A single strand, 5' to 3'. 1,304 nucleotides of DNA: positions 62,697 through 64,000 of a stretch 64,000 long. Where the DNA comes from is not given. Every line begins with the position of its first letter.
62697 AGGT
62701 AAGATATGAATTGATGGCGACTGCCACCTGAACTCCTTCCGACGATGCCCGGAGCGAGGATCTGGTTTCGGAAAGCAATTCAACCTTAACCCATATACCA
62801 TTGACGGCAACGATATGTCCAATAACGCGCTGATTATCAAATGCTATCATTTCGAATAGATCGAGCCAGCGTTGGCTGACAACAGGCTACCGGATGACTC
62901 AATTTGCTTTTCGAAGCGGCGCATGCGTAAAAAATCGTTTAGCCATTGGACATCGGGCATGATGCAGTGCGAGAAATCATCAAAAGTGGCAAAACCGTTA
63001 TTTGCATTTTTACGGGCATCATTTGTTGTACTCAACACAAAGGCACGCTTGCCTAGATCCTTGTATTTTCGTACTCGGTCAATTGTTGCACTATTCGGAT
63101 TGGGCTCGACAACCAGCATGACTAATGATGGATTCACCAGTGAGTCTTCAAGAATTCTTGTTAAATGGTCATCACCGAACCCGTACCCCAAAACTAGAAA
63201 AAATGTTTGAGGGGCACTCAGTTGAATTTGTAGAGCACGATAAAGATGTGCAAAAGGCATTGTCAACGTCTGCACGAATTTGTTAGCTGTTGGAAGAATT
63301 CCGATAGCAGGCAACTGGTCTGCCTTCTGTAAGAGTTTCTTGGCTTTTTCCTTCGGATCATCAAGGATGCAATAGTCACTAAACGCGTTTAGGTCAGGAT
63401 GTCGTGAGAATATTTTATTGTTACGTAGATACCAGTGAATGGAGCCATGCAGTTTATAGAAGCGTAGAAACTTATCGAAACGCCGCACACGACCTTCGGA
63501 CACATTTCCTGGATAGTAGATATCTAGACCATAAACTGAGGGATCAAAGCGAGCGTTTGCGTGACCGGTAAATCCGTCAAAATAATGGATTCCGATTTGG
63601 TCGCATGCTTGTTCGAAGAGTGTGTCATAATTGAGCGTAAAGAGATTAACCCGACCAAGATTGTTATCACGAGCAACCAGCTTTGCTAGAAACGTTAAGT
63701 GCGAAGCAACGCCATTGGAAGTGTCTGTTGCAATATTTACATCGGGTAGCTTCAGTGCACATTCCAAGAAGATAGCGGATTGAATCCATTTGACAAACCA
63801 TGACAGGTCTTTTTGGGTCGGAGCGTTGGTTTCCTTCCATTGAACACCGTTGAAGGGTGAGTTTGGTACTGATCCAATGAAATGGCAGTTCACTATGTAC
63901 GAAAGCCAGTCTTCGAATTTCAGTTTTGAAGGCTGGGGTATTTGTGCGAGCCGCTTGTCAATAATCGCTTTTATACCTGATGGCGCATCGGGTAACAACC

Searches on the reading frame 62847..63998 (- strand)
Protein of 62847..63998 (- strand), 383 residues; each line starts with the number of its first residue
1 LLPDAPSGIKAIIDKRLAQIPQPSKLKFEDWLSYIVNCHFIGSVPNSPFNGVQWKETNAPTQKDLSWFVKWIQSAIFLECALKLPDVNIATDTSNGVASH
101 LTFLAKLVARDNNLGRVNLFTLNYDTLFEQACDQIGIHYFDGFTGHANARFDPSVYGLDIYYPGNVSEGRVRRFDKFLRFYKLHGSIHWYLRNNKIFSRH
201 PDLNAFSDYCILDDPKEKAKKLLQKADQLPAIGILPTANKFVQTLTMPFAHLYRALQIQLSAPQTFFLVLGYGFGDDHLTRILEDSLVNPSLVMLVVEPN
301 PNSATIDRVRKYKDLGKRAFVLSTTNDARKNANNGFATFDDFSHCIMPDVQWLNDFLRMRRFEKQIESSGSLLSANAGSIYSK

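Call 14: search_protein_families(library=pfam, proteins=[window:62847-63998:-], max_evalue=0.01)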
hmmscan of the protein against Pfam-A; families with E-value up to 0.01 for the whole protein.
window:62847-63998:- (383 aa): 1 family
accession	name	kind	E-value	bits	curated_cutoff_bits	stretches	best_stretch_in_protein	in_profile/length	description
PF13289.12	SIR2_2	-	3.2e-10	40.7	24.5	1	119-292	3-111/141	SIR2-like domain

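Call 52: search_protein_families(library=padloc, proteins=[window:62847-63998:-], max_evalue=0.001)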
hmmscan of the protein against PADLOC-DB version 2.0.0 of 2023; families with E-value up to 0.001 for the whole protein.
window:62847-63998:- (383 aa): 26 families (the best 25 are shown)
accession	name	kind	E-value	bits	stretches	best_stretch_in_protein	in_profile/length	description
PDLC04085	SIR2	-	1.1e-177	589.6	1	2-377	82-459/463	-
PDLC04084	SIR2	-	1.3e-53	180.7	1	55-351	122-390/414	-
PDLC04079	SIR2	-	3.1e-39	132.8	1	91-302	160-359/430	-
PDLC02186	SIR2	-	6.9e-35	118.9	1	62-302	110-339/412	-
PDLC04090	SIR2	-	3.8e-33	113.3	1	92-348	165-395/426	-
PDLC04076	SIR2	-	4.4e-33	113.1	1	84-302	130-336/406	-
PDLC04075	SIR2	-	3.7e-28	96.4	2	62-204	139-275/414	-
PDLC04081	SIR2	-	8.2e-28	95.6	1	96-309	116-307/345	-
PDLC04093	SIR2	-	3.9e-26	89.9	1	102-293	137-298/395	-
PDLC04082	SIR2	-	1.5e-21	74.7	2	103-204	118-217/345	-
PDLC04094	SIR2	-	2e-21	74.6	2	115-195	148-216/399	-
PDLC04088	SIR2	-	2.2e-20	71.1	1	115-331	172-361/390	-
PDLC04087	SIR2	-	2.5e-20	70.6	1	101-298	118-285/343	-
PDLC04080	SIR2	-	1.1e-19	68.7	1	110-305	117-308/347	-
PDLC04091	SIR2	-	1.4e-15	55.4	2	103-198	118-211/345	-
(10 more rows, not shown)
